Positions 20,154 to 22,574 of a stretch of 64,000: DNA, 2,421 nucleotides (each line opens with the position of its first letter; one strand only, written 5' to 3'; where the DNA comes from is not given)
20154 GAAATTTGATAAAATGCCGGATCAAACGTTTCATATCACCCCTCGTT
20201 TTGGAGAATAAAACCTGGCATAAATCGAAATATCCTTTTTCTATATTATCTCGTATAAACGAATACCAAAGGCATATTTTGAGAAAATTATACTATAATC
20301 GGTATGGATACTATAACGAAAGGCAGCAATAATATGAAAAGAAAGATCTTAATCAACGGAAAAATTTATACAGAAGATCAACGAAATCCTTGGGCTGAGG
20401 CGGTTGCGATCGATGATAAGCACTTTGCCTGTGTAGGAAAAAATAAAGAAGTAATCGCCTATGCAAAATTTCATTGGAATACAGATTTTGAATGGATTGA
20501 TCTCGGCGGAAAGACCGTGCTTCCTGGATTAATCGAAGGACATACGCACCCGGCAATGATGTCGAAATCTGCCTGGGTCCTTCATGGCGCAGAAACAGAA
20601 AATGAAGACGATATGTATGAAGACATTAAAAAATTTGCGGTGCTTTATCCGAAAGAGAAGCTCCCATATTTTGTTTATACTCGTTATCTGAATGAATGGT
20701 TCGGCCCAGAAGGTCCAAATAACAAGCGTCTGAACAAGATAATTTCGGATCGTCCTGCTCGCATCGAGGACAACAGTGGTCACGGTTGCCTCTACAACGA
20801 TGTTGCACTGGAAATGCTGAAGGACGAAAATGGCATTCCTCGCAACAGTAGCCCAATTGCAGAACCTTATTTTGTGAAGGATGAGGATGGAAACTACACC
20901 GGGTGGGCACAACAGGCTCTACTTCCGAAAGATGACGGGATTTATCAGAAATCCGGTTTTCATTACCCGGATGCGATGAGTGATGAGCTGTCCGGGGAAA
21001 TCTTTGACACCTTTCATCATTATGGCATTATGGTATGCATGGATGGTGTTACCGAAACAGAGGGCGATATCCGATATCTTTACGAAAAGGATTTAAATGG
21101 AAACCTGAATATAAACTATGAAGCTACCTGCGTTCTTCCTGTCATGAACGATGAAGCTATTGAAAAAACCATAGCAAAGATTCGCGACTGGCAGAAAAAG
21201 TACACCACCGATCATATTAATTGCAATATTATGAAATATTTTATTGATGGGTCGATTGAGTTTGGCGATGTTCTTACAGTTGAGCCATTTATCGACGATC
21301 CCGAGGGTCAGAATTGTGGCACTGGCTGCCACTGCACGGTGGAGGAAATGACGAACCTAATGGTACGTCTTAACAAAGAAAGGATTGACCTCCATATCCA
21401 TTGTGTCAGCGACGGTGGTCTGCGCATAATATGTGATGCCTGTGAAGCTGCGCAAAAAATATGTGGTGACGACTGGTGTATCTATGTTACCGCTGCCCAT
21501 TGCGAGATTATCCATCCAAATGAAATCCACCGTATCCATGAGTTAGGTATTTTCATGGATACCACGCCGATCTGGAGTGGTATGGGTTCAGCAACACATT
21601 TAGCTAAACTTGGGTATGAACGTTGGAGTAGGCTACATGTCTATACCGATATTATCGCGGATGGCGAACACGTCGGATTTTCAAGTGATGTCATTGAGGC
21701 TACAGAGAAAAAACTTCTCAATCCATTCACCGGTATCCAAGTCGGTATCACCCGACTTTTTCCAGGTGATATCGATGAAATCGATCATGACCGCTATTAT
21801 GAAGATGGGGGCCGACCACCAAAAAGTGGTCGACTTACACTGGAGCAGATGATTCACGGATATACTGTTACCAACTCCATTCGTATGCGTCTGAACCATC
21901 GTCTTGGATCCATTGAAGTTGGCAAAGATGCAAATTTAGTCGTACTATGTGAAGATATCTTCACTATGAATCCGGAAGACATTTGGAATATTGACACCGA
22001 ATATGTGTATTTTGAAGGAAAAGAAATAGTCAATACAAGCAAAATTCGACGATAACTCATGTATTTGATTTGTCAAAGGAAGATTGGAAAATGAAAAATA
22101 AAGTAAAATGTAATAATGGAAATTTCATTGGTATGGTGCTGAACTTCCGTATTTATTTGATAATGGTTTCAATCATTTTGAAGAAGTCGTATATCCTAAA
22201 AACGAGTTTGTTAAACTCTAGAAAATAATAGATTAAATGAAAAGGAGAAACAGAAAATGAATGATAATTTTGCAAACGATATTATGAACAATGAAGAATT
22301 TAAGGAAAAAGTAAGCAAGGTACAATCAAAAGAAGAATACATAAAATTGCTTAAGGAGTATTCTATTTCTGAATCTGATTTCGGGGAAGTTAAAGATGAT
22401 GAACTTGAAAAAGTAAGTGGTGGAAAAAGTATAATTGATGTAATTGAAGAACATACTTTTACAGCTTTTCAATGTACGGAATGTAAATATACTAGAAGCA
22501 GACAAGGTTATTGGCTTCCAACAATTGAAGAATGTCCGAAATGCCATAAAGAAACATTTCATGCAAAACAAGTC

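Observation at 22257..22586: Orphan peptide with a Nif11-like double-glycine leader and a zinc-ribbon-like 53-aa core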

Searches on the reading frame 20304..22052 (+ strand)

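Call 8: search_protein_families(library=pfam, proteins=[window:20304-22052:+], max_evalue=0.00001)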
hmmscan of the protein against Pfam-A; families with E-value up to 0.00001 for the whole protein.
window:20304-22052:+ (583 aa): 2 families
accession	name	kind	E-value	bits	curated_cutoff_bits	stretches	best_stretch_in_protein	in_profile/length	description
PF07969.17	Amidohydro_3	-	4.1e-39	135.8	29.7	1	64-575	2-471/472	Amidohydrolase family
PF01979.26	Amidohydro_1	-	5e-10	39.6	25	1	343-557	131-331/345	Amidohydrolase family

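Call 95: search_protein_families(library=ncbifam, proteins=[window:20304-22052:+], max_evalue=0.001)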
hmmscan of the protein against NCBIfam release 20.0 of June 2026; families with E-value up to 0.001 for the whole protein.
window:20304-22052:+ (583 aa): 17 families
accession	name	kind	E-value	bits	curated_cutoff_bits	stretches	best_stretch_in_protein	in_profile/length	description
TIGR01224.1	hutI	equivalog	1.5e-08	33.9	298.15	1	32-84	4-50/377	imidazolonepropionase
NF006056.0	PRK08204.1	subfamily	2.5e-07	29.8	391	0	492-557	324-388/449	hypothetical protein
NF009941.0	PRK13404.1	subfamily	4.2e-07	29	647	0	508-575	362-429/478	dihydropyrimidinase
TIGR02033.1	D-hydantoinase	equivalog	1.1e-06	27.9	393.25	0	15-88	2-65/454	dihydropyrimidinase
NF005557.0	PRK07228.1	equivalog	1.2e-05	24.3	522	0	522-572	348-398/445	5'-deoxyadenosine deaminase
NF006549.0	PRK09045.1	equivalog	1.5e-05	23.9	540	0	515-578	345-406/444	TRZ/ATZ family hydrolase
TIGR00221.1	nagA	equivalog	3.8e-05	22.8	225.65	0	524-552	342-370/380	N-acetylglucosamine-6-phosphate deacetylase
TIGR03178.1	allantoinase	equivalog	4.6e-05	22.4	357.85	0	511-574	347-409/441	allantoinase AllB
NF051886.1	XaaProDiPepCaul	equivalog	7.2e-05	22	500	1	50-87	31-68/398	Xaa-Pro dipeptidase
TIGR02318.1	phosphono_phnM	equivalog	0.00016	20.7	390.55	0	17-81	3-55/376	phosphonate metabolism protein PhnM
NF004995.0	PRK06380.1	subfamily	0.00019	20.6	567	0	19-87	8-67/418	metal-dependent hydrolase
NF005211.0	PRK06687.1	equivalog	0.00024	20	703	0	34-87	24-71/419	TRZ/ATZ family protein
NF006689.0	PRK09237.1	equivalog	0.00034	19.3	371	0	19-82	10-65/383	amidohydrolase/deacetylase family metallohydrolase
TIGR03314.1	Se_ssnA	subfamily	0.00048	19.1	455.5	0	15-82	2-66/441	putative selenium metabolism protein SsnA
NF005540.0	PRK07203.1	equivalog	0.0005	18.8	444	0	15-82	3-67/444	putative aminohydrolase SsnA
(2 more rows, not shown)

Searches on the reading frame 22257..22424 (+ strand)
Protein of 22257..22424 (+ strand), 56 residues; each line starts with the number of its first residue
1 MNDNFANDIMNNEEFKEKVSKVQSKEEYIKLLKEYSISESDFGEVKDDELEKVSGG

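Call 60: find_homologous_proteins(query=window:22257-22424:+, max_evalue=10)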
Query seq(56 aa): 1 candidates shared short words with the query, none scored E <= 10.
